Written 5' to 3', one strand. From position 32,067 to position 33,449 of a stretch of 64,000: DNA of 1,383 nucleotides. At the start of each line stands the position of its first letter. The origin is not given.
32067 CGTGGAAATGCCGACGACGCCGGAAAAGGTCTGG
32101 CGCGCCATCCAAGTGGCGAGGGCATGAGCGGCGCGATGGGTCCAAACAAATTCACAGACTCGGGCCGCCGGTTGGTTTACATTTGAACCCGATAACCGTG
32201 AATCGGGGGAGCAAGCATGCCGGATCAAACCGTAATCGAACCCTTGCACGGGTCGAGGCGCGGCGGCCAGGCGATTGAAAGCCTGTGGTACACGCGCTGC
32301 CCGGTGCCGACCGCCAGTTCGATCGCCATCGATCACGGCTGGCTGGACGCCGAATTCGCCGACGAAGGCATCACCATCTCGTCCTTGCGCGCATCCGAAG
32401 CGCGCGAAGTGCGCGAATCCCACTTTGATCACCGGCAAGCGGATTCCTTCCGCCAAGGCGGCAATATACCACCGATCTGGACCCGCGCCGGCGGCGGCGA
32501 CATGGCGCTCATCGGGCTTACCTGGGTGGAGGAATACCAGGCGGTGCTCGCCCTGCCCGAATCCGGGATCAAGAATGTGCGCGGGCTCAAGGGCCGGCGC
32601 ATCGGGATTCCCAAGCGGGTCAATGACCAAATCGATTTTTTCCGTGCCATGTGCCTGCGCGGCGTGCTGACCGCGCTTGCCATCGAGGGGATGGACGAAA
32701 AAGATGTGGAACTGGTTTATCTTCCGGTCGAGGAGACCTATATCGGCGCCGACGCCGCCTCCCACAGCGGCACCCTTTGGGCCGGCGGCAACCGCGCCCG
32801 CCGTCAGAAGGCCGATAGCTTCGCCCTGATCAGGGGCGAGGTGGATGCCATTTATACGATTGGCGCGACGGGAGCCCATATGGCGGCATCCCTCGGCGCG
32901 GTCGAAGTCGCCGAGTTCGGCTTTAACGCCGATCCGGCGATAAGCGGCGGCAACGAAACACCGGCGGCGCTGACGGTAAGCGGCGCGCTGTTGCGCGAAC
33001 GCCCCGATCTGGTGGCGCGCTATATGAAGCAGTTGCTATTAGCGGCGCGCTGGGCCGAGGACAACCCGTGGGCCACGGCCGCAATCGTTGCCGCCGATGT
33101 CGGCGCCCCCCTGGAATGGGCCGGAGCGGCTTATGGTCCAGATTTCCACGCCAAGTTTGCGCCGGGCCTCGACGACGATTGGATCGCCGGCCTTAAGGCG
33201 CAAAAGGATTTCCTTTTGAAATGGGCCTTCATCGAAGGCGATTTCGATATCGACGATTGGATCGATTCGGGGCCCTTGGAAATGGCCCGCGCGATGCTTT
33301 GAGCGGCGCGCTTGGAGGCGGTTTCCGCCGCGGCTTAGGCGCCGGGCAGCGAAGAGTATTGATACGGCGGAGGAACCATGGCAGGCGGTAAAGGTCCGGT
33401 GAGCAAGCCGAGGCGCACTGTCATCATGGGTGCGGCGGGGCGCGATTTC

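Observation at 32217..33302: Cytoplasmic SsuA-fold protein that looks like a DszB-type desulfinase rather than a transporter component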

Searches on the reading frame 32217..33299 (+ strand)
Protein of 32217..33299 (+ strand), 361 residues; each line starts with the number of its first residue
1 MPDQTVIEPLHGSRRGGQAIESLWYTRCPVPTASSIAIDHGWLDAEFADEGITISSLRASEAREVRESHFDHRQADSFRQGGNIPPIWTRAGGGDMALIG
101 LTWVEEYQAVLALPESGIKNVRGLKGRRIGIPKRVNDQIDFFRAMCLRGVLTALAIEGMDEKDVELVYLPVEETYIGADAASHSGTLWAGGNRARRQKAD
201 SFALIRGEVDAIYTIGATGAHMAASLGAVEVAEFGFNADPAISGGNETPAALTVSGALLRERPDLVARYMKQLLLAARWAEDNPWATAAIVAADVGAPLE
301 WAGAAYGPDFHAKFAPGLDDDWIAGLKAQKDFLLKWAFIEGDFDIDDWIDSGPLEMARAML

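Call 4: search_protein_families(library=pfam, proteins=[window:32217-33299:+], max_evalue=1)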
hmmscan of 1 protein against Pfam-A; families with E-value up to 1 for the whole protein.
window:32217-33299:+ (361 aa): 2 families
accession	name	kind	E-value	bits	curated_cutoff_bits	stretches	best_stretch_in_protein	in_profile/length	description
PF09084.16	NMT1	-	3.4e-05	24.3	20.5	1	90-172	57-130/216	NMT1/THI5 like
PF19029.5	DUF883_C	-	0.0043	17.1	27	1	279-297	4-21/30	DUF883 C-terminal glycine zipper region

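Call 5: search_protein_families(library=ncbifam, proteins=[window:32217-33299:+], max_evalue=1)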
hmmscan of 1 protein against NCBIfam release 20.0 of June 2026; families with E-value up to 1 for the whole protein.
window:32217-33299:+ (361 aa): 3 families
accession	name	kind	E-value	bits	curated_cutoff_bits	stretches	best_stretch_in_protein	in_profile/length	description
TIGR01728.1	SsuA_fam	subfamily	1.6e-21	76.8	163.5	2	80-170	56-138/290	aliphatic sulfonate ABC transporter substrate-binding protein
NF008588.0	PRK11553.1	subfamily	5.5e-05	22.3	299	1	81-170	83-164/319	aliphatic sulfonate ABC transporter substrate-binding protein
TIGR02122.1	TRAP_TAXI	subfamily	0.043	12.7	84.35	1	103-174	118-182/320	TAXI family TRAP transporter solute-binding subunit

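Call 6: search_solved_structures(query=window:32217-33299:+, max_evalue=10, show_alignments=3)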
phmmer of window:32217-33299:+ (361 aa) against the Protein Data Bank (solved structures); distinct sequences matched with E-value up to 10: 21.
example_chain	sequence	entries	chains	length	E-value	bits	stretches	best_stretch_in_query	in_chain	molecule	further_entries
2de2_A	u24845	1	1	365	6.9e-22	81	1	12-349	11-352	DIBENZOTHIOPHENE DESULFURIZATION ENZYME B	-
2de3_A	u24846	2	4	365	2.3e-20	76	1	12-349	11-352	DIBENZOTHIOPHENE DESULFURIZATION ENZYME B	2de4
2x26_A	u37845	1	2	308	0.002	20.3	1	80-147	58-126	PERIPLASMIC ALIPHATIC SULPHONATES-BINDING PROTEIN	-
5op1_A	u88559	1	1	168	0.0025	20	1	207-234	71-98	DARPin A4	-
3e4r_A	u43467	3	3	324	0.0036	19.4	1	81-143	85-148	Nitrate transport protein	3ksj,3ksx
5itz_F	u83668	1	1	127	0.045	15.8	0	207-234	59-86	Designed ankyrin repeat protein (DARPIN) D1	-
2bkg_A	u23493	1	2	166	0.054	15.6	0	205-234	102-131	SYNTHETIC CONSTRUCT ANKYRIN REPEAT PROTEIN E3_19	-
4atz_D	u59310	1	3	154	0.059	15.5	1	207-235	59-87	DESIGNED ANKYRIN REPEAT PROTEIN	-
5lem_A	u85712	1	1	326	0.069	15.2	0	192-239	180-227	DD_Off7_11_3G124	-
6s8k_F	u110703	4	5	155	0.08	15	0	207-233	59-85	Designed ankyrin repeat protein (DARPIN) D1 | Darpin D1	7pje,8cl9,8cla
5lea_A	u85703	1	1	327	0.081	15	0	193-238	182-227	DD_Off7_12_3G124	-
6s8l_F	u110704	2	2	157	0.084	15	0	207-234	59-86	Designed ankyrin repeat protein (DARPIN) D1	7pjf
6bbn_P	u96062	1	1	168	0.096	14.8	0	207-234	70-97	DARPin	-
4drx_E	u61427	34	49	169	0.098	14.7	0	207-234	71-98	Designed ankyrin repeat protein (DARPIN) D1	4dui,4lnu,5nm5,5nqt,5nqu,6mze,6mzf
5eib_E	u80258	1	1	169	0.099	14.7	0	207-234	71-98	Designed ankyrin repeat protein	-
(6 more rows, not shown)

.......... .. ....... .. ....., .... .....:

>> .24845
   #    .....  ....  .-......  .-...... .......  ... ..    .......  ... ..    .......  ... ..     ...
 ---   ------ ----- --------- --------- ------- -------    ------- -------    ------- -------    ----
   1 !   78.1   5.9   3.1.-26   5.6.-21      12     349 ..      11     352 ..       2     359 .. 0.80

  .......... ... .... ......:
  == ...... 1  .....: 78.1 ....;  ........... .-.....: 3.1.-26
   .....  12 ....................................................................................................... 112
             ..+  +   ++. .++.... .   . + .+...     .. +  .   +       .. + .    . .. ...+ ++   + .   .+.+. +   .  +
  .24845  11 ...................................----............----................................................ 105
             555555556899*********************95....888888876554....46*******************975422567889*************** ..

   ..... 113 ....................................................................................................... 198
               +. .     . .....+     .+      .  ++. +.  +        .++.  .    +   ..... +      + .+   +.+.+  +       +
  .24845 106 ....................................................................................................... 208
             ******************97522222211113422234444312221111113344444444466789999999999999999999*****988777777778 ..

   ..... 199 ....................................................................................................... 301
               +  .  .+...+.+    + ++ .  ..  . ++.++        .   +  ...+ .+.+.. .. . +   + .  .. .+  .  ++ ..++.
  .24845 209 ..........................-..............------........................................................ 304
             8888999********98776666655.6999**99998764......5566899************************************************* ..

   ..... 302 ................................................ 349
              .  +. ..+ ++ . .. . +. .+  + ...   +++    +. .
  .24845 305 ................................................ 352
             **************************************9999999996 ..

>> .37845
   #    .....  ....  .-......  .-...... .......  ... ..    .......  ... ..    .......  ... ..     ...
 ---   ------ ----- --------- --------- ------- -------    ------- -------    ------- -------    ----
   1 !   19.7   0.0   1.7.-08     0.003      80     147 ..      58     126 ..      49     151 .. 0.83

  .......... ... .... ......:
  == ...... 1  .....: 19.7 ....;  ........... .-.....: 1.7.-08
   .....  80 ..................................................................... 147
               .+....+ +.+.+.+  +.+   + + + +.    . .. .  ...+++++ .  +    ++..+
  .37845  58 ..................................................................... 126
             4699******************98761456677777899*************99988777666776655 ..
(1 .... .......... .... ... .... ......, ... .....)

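Call 9: find_homologous_proteins(query=window:32217-33299:+, max_evalue=0.001)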
Query window:32217-33299:+ (361 aa): 1420 proteins with E <= 0.001 among 8000 candidates; the best 120 are listed.
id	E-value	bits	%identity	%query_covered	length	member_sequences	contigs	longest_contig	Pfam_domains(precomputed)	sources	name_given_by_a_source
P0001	1.6e-240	815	100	100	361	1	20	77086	-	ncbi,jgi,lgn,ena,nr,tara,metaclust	ncbi:MAG: ABC transporter substrate-binding protein [Rhodospirillales bacterium]|jgi:ABC-type nitrat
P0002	1.3e-172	592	72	100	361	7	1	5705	PF09084.17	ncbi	-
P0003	8.3e-165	566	70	100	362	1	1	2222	PF09084.17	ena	-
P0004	1.5e-160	552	73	95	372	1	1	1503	PF09084.17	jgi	jgi:ABC-type nitrate/sulfonate/bicarbonate transport system substrate-binding protein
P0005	9.7e-151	520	63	97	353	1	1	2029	PF09084.17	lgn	-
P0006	2.6e-145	502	64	96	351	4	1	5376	PF09084.17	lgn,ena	-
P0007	9.0e-141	487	64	94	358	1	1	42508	-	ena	-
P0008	2.7e-138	479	62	94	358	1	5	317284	PF09084.17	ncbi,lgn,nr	ncbi:MAG: ABC transporter substrate-binding protein [Candidatus Tectomicrobia bacterium]|nr:ABC tran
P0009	8.5e-137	474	61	94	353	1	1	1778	-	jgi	jgi:ABC-type nitrate/sulfonate/bicarbonate transport system substrate-binding protein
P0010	5.5e-136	471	64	94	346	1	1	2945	-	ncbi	-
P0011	8.4e-136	471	63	94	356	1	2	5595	-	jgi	jgi:ABC-type nitrate/sulfonate/bicarbonate transport system substrate-binding protein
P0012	7.4e-135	468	62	94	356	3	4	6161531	-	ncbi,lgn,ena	-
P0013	1.6e-134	467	59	95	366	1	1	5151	-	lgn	-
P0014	2.6e-134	466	61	96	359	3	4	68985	PF09084.17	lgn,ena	-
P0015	4.6e-133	462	61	95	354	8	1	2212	-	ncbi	-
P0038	9.4e-124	431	58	93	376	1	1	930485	-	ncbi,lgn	-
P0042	2.8e-122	426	58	95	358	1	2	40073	PF09084.17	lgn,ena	-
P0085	7.9e-112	392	54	95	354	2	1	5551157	PF09084.17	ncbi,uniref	ncbi:ABC transporter substrate-binding protein [Pigmentiphaga litoralis]|uniref:ABC transporter subs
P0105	1.4e-109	384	54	95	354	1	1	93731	PF09084.17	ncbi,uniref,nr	ncbi:ABC transporter substrate-binding protein [Acrocarpospora catenulata]|uniref:ABC transporter su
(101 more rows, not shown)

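Call 10: find_encoding_contigs(protein=window:32217-33299:+, flank=10000, max_places=4)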
Protein window:32217-33299:+ (361 aa): 23 contigs read that carry it; 4 places shown.
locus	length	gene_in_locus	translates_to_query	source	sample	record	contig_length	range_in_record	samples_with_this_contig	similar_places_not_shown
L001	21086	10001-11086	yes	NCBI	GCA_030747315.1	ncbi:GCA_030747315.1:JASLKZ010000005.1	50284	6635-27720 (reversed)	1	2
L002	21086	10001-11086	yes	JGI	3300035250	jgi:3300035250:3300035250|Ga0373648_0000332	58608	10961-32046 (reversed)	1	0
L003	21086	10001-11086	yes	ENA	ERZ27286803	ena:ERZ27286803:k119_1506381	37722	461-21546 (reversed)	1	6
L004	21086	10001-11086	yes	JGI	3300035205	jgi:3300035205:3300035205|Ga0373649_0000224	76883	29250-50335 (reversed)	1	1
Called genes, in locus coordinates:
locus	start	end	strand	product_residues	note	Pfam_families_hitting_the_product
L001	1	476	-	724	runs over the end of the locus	PF20656:MS_N, PF20658:MSG_insertion, PF01274:MS_TIM-barrel, PF20659:MS_C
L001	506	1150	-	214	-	PF00857:Isochorismatase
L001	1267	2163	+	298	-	PF00135:COesterase, PF20434:BD-FAE, PF07859:Abhydrolase_3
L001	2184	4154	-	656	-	PF00027:cNMP_binding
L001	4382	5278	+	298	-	PF03446:NAD_binding_2, PF14833:NAD_binding_11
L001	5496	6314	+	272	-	PF00669:Flagellin_N, PF00700:Flagellin_C (weak)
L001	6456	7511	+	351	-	PF07883:Cupin_2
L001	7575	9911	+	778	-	PF01315:Ald_Xan_dh_C, PF02738:MoCoBD_1, PF20256:MoCoBD_2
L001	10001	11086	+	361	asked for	-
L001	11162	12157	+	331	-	-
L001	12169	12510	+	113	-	-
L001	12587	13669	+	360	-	PF04909:Amidohydro_2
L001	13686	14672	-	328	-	PF08240:ADH_N, PF00107:ADH_zinc_N, PF13602:ADH_zinc_N_2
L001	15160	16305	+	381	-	PF01070:FMN_dh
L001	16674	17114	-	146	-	PF15919:HicB_lk_antitox (faint), PF15970:HicB-like_2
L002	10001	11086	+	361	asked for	-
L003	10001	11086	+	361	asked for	-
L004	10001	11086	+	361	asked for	-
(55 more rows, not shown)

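Call 12: find_encoding_contigs(protein=P0085, flank=8000, max_places=2)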
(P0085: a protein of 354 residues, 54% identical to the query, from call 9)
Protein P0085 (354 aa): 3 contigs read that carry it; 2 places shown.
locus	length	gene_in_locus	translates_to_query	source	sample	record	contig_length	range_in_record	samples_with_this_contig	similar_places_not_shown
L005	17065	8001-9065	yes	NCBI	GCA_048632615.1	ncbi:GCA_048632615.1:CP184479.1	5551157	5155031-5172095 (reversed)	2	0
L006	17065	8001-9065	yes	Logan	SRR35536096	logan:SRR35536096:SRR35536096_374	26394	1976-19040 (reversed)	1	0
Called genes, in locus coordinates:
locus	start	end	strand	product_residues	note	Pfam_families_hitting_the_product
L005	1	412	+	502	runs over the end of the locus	PF01970:TctA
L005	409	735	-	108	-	-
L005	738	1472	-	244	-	-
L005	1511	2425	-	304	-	PF00528:BPD_transp_1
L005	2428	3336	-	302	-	-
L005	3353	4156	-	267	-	PF09084:NMT1, PF12974:Phosphonate-bd (weak), PF13379:NMT1_2 (weak)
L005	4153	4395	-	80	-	-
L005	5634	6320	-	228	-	PF00596:Aldolase_II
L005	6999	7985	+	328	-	PF03401:TctC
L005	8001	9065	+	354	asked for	PF09084:NMT1 (faint)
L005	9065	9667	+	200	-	PF02525:Flavodoxin_2, PF03358:FMN_red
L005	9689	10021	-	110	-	-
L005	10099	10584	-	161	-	PF00885:DMRL_synthase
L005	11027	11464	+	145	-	-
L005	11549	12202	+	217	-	PF00484:Pro_CA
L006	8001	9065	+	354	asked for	PF09084:NMT1 (faint)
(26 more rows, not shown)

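Call 13: find_encoding_contigs(protein=P0012, flank=8000, max_places=2)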
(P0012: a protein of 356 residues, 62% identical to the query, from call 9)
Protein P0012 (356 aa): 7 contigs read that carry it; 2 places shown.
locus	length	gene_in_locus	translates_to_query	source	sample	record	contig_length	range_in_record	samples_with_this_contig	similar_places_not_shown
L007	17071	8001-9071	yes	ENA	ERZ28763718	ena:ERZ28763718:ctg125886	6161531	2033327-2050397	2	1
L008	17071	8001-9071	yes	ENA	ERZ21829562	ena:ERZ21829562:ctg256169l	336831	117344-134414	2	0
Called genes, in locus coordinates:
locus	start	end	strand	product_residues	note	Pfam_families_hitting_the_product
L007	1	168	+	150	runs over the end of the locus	PF08818:DUF1801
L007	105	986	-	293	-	PF00561:Abhydrolase_1, PF12697:Abhydrolase_6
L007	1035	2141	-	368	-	PF00724:Oxidored_FMN, PF01207:Dus (weak)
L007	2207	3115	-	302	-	PF00753:Lactamase_B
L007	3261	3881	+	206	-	PF00440:TetR_N, PF16925:TetR_C_13, PF21993:TetR_C_13_2 (weak)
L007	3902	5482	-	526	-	PF00389:2-Hacid_dh, PF02826:2-Hacid_dh_C, PF19304:PGDH_inter, PF01842:ACT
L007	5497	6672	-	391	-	-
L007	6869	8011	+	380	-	PF04909:Amidohydro_2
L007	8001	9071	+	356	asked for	-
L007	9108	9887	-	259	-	PF12697:Abhydrolase_6 (weak), PF00561:Abhydrolase_1 (faint), PF00756:Esterase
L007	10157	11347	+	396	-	PF00083:Sugar_tr, PF07690:MFS_1, PF13347:MFS_2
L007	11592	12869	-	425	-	PF00872:Transposase_mut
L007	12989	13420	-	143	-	PF01451:LMWPc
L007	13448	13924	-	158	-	PF06793:UPF0262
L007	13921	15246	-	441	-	PF00815:Histidinol_dh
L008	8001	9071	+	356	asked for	-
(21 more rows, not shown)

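Call 14: find_encoding_contigs(protein=P0105, flank=8000, max_places=2)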
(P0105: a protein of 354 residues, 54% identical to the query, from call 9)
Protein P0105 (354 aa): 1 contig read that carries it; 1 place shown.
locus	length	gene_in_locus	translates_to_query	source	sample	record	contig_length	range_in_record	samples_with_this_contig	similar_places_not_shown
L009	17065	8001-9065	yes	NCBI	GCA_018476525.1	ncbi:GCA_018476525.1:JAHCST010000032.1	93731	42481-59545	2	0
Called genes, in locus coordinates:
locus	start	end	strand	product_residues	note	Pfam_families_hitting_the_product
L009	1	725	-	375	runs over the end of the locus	PF01924:HypD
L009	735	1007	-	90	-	PF01455:HupF_HypC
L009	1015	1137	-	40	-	PF21833:DUF6893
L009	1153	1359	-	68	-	-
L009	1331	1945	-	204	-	PF19372:DUF5947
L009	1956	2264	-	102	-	-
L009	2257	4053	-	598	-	PF00374:NiFeSe_Hases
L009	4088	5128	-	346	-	PF01058:Oxidored_q6, PF14720:NiFe_hyd_SSU_C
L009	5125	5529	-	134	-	PF01155:HypA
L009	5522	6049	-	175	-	PF01750:HycI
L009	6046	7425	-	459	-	-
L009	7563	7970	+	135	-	-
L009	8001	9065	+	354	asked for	PF09084:NMT1 (faint)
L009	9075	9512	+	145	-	-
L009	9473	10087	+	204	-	PF09084:NMT1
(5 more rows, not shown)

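Call 19: find_related_loci(query=A1, collection=genome_contigs, flank=10000)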
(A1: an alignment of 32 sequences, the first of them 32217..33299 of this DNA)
Query A1 (361 aa) in genome_contigs; peptide patterns used: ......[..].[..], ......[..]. (x = any residue, [..] = any of these).
600 stretches matched a pattern (row limit reached: there are more); 582 encode a relative of the query (tblastn E <= 1e-3); the best 80 are kept; 80 distinct loci.
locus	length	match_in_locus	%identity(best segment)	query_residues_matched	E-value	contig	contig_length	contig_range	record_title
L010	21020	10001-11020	57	20-359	2e-130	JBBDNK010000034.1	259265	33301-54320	MAG: Aquisalimonadaceae bacterium isolate LejiaB_62_64 Lejia_B_50_length_259265_cov_39, whole genome shotgun sequence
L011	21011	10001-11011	57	22-358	8e-126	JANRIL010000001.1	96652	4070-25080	MAG: Cyanobacteriota bacterium isolate bins.80 k141_4662994, whole genome shotgun sequence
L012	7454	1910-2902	59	20-350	2e-123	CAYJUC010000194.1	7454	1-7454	MAG TPA_asm: uncultured bacterium isolate ERP125453_co1_273 genome assembly, contig: NODE_12438_length_7454_cov_11.50858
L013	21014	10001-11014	55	18-355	2e-121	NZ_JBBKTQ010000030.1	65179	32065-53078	Ramlibacter sp. AN1133 30, whole genome shotgun sequence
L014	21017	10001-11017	55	17-355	3e-120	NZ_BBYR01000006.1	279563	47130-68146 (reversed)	Piscinibacter sakaiensis strain 201-F6, whole genome shotgun sequence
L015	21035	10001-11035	53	17-361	1e-119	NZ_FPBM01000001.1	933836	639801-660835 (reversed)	Polaromonas sp. YR568, whole genome shotgun sequence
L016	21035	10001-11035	51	17-361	3e-116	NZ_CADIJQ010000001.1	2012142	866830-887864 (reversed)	Achromobacter kerstersii strain LMG 3441 isolate LMG 3441, whole genome shotgun sequence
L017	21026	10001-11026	53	20-361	1e-115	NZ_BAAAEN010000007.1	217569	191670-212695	Pigmentiphaga daeguensis strain JCM 14330 sequence07, whole genome shotgun sequence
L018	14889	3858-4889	54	18-361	1e-114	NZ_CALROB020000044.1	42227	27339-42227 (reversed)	MAG: Polaromonas sp. YR568 isolate JJ-K1D3-5-3-m1-bin264 JJ-K1D3-5-C335, whole genome shotgun sequence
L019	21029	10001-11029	54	19-361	2e-114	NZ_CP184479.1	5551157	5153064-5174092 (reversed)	Pigmentiphaga litoralis strain E30 chromosome, complete genome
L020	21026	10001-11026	52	20-361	2e-112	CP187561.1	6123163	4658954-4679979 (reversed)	Comamonadaceae bacterium 25HG05S-68 chromosome, complete genome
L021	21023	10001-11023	52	21-361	1e-110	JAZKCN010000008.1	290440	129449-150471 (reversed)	MAG: Pseudomonadota bacterium isolate ADI_H3L2_122-bin044 ADIH3L2_B044_0_000000000008, whole genome shotgun sequence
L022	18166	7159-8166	60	20-355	4e-129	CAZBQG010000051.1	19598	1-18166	MAG TPA_asm: uncultured Rhodospirillaceae bacterium isolate SRP308112_co1_303 genome assembly, contig: NODE_4395_length_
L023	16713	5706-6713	51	22-357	1e-109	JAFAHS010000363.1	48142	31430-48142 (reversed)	MAG: Deltaproteobacteria bacterium isolate CP_BE_BS_27 BE_BS_k147_9372780, whole genome shotgun sequence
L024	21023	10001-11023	52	21-361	1e-109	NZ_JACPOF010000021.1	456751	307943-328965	MAG: Polaromonas sp. isolate NC_groundwater_594_Pr5_B-0.1um_59_23 alan_book_18_scaffold_364173, whole genome shotgun seq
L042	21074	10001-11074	45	1-359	1e-92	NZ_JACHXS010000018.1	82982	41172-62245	Pseudoduganella umbonata strain CECT 7753 Ga0372405_18, whole genome shotgun sequence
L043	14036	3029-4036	44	19-361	3e-92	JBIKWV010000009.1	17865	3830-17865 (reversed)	MAG: Elainellaceae cyanobacterium isolate ME2015-09-16_3300042289_group6_bin18 Rohwer_bin1281_scaffold_2702_c1, whole ge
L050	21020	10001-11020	44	21-361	2e-89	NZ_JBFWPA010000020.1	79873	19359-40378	MAG: Pseudorhodoplanes sp. isolate CA_2019_TPBF_149 NODE_2541_length_79873_cov_5.582662_TPBF, whole genome shotgun seque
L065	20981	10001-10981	44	20-350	4e-87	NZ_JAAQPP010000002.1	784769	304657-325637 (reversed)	Agrobacterium tumefaciens strain ATCC 4720 NODE_2_length_784769_cov_41.2193, whole genome shotgun sequence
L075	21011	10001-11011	42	10-350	3e-86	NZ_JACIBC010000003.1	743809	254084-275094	Rhizobium sp. BK602 Ga0365313_03, whole genome shotgun sequence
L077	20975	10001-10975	45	20-354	1e-86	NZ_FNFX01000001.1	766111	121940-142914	Methylophilus rhizosphaerae strain CBMB127, whole genome shotgun sequence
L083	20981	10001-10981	43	20-350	6e-86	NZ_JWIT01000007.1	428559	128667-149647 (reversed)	Agrobacterium arsenijevicii strain KFB 330 contig_7, whole genome shotgun sequence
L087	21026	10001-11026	43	8-350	7e-86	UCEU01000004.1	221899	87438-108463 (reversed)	Rhizobiales bacterium isolate AFS066368 genome assembly, contig: contig_4, whole genome shotgun sequence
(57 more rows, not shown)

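Call 26: find_encoding_contigs(protein=P0002, flank=8000, max_places=2)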
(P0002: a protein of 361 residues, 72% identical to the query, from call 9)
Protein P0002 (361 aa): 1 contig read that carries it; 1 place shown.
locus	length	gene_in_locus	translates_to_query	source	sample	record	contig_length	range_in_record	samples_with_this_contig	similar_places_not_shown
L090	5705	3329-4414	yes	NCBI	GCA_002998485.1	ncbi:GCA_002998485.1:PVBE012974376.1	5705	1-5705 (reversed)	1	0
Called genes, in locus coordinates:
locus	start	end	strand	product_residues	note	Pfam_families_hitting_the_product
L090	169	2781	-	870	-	PF04879:Molybdop_Fe4S4, PF00384:Molybdopterin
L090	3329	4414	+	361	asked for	PF09084:NMT1 (faint)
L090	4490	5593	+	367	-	PF01717:Meth_synt_2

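Call 27: find_encoding_contigs(protein=P0007, flank=8000, max_places=2)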
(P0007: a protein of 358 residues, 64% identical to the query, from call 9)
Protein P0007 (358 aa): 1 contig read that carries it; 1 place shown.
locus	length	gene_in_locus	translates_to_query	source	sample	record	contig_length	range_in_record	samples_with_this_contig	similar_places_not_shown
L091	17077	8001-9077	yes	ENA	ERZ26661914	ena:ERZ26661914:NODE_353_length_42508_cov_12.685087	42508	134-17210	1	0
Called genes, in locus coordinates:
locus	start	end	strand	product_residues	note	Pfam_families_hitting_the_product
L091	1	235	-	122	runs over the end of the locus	?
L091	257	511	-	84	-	-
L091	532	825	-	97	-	PF02426:MIase (weak)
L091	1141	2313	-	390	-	-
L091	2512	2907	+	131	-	-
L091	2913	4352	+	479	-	-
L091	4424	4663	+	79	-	-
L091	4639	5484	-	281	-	PF05050:Methyltransf_21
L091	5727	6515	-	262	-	PF13489:Methyltransf_23, PF01209:Ubie_methyltran, PF01728:FtsJ (faint), PF08241:Methyltransf_11, PF08242:Methyltransf_12, PF13649:Methyltransf_25, PF13847:Methyltransf_31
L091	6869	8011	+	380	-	PF04909:Amidohydro_2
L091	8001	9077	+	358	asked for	-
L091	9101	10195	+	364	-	PF12973:Cupin_7 (faint), PF07883:Cupin_2, PF02311:AraC_binding (weak), PF07883:Cupin_2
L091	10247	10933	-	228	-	PF01177:Asp_Glu_race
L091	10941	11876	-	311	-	PF00795:CN_hydrolase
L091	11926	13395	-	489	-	PF07969:Amidohydro_3 (weak), PF01979:Amidohydro_1, PF07969:Amidohydro_3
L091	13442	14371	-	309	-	PF04909:Amidohydro_2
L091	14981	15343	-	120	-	PF13424:TPR_12, PF13374:TPR_10 (weak), PF24885:TPR_NPHP3 (weak)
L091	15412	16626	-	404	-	-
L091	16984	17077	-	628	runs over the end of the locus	PF00664:ABC_membrane, PF02463:SMC_N (faint), PF00005:ABC_tran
